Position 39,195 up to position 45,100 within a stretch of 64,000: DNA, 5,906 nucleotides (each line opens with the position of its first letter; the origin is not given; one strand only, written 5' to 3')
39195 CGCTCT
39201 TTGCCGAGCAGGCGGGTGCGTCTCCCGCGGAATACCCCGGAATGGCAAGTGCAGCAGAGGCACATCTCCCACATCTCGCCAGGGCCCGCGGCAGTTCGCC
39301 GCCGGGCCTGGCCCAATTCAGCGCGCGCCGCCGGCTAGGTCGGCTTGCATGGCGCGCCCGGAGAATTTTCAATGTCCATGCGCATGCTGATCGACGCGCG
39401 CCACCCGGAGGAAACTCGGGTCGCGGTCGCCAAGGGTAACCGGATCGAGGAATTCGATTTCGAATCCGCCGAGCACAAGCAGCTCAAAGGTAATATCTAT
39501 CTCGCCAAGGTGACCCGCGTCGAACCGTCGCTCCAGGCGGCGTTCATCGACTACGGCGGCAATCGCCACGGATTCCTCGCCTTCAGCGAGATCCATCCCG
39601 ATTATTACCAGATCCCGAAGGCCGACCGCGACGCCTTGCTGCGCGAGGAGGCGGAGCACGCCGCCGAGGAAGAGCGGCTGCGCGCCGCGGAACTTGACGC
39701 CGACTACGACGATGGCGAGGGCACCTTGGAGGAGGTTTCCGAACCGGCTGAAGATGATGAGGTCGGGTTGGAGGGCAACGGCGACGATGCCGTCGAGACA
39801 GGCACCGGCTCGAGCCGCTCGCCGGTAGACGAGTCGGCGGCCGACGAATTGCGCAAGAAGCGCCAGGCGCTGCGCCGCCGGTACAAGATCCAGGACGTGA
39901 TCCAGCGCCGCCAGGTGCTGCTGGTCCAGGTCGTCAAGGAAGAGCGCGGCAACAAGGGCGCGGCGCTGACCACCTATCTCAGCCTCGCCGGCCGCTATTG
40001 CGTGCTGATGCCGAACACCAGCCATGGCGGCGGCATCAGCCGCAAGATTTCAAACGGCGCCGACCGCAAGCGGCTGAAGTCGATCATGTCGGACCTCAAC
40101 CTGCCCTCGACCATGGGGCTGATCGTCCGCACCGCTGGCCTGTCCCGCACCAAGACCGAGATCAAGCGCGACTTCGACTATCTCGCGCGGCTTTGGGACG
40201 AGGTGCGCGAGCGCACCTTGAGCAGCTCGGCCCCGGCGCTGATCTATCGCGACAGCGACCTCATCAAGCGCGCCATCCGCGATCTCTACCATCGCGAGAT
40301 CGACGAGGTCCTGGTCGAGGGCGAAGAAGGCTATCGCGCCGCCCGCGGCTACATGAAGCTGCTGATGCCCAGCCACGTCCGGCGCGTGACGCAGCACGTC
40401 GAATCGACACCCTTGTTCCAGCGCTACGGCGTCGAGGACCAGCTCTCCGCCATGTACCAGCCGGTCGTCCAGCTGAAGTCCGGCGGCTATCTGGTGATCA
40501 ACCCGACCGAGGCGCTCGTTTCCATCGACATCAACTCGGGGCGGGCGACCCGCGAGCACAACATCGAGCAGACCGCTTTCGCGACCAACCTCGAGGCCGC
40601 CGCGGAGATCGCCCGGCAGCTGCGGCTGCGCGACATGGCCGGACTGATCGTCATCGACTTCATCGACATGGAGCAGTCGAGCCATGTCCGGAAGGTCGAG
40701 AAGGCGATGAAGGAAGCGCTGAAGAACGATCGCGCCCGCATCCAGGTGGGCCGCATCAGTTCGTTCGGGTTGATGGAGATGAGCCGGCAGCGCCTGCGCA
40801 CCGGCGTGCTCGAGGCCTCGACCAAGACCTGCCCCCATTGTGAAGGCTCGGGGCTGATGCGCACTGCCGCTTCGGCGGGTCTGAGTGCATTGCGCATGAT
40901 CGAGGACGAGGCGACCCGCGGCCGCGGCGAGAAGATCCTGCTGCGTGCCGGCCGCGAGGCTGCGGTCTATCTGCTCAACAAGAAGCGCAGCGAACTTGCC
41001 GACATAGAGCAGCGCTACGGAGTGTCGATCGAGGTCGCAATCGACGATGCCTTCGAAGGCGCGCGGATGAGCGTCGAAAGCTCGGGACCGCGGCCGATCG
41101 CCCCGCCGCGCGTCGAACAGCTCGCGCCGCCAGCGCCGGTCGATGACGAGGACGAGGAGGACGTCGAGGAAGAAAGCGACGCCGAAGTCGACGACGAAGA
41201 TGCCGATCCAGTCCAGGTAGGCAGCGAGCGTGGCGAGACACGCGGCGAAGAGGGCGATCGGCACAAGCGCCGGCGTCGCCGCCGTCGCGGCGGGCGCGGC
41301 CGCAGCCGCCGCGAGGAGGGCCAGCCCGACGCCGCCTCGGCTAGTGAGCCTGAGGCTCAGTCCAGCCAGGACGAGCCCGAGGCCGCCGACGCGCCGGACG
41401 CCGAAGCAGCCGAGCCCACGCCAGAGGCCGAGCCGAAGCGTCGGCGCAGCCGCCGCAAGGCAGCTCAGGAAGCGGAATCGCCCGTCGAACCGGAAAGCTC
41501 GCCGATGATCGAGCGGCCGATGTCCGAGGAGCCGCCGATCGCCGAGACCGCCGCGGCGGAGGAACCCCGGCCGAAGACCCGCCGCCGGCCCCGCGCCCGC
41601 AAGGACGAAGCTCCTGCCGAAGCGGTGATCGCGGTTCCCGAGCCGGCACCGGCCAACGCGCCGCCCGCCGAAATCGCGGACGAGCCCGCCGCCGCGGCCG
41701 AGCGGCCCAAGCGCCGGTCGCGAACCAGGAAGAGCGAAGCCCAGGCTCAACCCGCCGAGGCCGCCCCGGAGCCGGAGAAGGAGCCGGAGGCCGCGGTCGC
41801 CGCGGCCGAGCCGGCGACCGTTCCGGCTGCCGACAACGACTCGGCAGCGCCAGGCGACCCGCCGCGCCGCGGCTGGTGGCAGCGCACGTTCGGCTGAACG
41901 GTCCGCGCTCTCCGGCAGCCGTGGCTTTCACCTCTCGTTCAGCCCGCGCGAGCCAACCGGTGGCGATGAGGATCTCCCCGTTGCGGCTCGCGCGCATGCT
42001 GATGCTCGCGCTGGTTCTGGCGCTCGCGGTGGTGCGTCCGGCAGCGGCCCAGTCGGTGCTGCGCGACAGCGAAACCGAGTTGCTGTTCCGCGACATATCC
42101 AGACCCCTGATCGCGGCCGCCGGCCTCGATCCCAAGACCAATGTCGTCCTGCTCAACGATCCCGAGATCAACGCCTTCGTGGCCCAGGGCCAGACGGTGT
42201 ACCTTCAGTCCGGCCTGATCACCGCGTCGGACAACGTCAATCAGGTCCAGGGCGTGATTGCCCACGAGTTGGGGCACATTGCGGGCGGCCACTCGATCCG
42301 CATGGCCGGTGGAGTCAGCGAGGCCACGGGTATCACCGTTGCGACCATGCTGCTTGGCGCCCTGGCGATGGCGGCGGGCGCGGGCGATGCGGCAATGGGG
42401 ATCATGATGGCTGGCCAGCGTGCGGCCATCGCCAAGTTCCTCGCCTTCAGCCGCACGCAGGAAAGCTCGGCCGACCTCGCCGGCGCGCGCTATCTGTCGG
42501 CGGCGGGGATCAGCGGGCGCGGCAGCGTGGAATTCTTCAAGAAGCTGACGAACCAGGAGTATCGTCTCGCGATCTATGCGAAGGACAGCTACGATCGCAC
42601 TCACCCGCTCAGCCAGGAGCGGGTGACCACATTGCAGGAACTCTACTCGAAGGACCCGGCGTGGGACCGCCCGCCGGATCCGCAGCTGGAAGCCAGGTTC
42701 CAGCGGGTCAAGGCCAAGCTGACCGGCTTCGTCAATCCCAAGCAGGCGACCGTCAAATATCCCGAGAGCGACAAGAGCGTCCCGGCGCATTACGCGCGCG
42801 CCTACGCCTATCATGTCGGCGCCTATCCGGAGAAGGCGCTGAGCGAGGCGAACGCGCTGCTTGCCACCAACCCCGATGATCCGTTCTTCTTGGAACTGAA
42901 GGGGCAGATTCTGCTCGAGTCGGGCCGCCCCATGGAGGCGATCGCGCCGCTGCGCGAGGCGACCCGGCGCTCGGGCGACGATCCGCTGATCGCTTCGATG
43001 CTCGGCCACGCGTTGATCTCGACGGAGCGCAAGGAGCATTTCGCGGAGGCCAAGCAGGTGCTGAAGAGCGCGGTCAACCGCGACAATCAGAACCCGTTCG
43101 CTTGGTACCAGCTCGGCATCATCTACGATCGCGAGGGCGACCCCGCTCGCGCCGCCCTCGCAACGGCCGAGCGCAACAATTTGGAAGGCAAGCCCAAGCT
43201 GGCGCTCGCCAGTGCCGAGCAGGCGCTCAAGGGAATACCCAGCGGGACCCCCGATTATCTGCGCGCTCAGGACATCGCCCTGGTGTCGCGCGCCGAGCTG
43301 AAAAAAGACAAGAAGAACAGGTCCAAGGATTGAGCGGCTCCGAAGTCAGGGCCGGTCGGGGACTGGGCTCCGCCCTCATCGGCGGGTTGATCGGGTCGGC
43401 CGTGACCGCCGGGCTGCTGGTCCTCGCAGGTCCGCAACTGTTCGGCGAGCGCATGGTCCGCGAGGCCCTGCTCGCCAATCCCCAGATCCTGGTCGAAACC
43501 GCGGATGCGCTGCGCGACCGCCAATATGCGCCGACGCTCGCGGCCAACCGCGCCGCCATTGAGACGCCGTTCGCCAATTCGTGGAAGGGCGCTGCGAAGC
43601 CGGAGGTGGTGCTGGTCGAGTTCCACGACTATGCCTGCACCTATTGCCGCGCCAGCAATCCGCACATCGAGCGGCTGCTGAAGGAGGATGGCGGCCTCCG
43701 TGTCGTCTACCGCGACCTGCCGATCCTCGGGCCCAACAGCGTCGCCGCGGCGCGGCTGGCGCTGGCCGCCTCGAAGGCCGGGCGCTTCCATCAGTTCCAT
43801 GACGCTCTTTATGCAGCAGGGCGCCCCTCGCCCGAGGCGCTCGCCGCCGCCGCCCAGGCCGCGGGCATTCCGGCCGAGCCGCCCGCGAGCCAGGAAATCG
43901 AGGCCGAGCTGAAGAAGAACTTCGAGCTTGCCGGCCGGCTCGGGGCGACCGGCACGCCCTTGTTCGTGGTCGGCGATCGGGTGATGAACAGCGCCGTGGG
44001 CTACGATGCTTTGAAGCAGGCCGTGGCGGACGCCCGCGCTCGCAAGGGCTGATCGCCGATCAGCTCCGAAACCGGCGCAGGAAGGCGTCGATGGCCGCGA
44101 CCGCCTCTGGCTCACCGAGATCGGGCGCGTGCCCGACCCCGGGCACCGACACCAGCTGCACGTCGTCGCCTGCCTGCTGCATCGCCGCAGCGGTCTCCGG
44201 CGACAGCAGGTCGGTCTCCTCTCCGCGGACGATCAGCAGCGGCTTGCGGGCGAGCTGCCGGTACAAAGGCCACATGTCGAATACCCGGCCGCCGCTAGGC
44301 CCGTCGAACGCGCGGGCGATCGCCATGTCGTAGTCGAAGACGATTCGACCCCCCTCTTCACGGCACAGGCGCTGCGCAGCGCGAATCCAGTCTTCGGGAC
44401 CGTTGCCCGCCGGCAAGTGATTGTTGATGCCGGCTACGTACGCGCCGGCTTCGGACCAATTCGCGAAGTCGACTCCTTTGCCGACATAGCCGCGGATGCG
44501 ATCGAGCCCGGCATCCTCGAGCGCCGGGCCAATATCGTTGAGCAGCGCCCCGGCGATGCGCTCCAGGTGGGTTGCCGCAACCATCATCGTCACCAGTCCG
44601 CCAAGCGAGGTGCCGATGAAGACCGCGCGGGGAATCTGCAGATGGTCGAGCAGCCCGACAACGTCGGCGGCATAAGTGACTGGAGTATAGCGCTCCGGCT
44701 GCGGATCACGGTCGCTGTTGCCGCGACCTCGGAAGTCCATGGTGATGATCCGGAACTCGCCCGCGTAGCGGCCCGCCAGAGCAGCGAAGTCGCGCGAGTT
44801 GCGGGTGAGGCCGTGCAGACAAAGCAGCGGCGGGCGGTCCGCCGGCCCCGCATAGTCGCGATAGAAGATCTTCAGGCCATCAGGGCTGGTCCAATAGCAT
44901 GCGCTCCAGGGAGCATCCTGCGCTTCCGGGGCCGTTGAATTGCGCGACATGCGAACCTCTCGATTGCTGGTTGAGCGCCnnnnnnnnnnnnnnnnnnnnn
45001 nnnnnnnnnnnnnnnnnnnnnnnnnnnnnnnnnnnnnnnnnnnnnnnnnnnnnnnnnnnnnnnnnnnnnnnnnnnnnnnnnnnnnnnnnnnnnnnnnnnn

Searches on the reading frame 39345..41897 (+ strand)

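Call 17: search_protein_families(library=pfam, proteins=[window:39345-41897:+])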
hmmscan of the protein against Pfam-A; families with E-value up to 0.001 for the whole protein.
window:39345-41897:+ (850 aa): 3 families
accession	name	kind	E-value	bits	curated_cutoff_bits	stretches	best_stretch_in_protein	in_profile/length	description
PF10150.14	RNase_E_G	-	4.4e-102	341.6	25.5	1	213-483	1-269/270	Ribonuclease E/G family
PF20833.2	RNase_E_G_Thio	-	5.1e-25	87.9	26.8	1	495-578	1-84/86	RNase E/G, Thioredoxin-like domain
PF00575.29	S1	-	0.00018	22.3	22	0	48-91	4-45/74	S1 RNA binding domain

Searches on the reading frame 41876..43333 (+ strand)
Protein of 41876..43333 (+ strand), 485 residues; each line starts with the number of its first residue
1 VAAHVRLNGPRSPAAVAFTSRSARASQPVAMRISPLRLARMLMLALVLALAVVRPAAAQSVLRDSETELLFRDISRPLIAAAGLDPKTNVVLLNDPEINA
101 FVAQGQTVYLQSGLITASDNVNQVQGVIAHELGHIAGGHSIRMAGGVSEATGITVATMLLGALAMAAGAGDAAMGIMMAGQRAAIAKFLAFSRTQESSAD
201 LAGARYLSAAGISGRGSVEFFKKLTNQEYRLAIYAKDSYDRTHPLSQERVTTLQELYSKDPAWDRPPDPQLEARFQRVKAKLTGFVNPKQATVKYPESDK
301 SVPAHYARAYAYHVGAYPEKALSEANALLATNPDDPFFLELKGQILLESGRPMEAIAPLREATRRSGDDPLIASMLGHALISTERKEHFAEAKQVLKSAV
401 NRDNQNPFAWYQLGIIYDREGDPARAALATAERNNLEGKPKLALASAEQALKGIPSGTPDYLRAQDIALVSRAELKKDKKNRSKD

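Call 17: search_protein_families(library=pfam, proteins=[window:41876-43333:+])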
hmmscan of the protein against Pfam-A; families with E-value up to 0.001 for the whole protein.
window:41876-43333:+ (485 aa): 10 families
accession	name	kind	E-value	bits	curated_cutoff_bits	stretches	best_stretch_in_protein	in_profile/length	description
PF01435.24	Peptidase_M48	-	8.1e-30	104.5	20.3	1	74-255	10-184/186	Peptidase family M48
PF13431.12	TPR_17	-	1.1e-10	41.4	24.4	0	327-357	4-34/34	Tetratricopeptide repeat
PF13428.12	TPR_14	-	6.1e-10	39.2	23.5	0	304-345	3-44/44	Tetratricopeptide repeat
PF14559.12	TPR_19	-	5e-07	30.4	25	0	388-426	6-44/68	Tetratricopeptide repeat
PF13432.12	TPR_16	-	5.8e-07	30.3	32.7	1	318-370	13-65/65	Tetratricopeptide repeat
PF13414.12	TPR_11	-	2.5e-05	24.3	26.8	0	389-418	10-39/42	TPR repeat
PF07719.23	TPR_2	-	0.00011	22.5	27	0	407-428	1-22/34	Tetratricopeptide repeat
PF23914.1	TPR_CcmH_CycH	-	0.00014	22.2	42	1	329-427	43-141/158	Cytochrome c-type biogenesis protein H TPR domain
PF00515.34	TPR_1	-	0.00067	19.8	27.8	0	408-426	2-20/34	Tetratricopeptide repeat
PF13429.12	TPR_15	-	0.00088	19.2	26.2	0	330-408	143-215/280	Tetratricopeptide repeat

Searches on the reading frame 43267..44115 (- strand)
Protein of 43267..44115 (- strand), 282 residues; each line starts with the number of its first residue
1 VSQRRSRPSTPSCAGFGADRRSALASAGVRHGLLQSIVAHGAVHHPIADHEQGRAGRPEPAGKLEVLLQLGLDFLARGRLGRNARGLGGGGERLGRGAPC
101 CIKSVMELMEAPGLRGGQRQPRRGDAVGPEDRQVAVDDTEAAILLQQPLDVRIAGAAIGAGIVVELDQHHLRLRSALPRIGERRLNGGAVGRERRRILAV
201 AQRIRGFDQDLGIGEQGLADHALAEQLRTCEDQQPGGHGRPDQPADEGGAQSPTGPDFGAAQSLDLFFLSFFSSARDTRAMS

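Call 78: search_protein_families(library=pfam, proteins=[window:43267-44115:-], max_evalue=0.01)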
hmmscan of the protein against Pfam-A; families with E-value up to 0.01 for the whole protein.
window:43267-44115:- (282 aa): 0 families

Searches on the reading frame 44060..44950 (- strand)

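Call 15: search_protein_families(library=pfam, proteins=[window:44060-44950:-])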
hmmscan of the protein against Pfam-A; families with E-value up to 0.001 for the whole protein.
window:44060-44950:- (296 aa): 3 families
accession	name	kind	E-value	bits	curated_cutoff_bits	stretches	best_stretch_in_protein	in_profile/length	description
PF12697.13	Abhydrolase_6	-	3.4e-21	77.3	26.3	1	42-286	1-216/217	Alpha/beta hydrolase family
PF00561.26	Abhydrolase_1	-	3.6e-19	69.8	25.8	1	40-275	1-239/245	alpha/beta hydrolase fold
PF12146.15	Hydrolase_4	-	8e-08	32.3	27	1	42-144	7-111/239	Serine aminopeptidase, S33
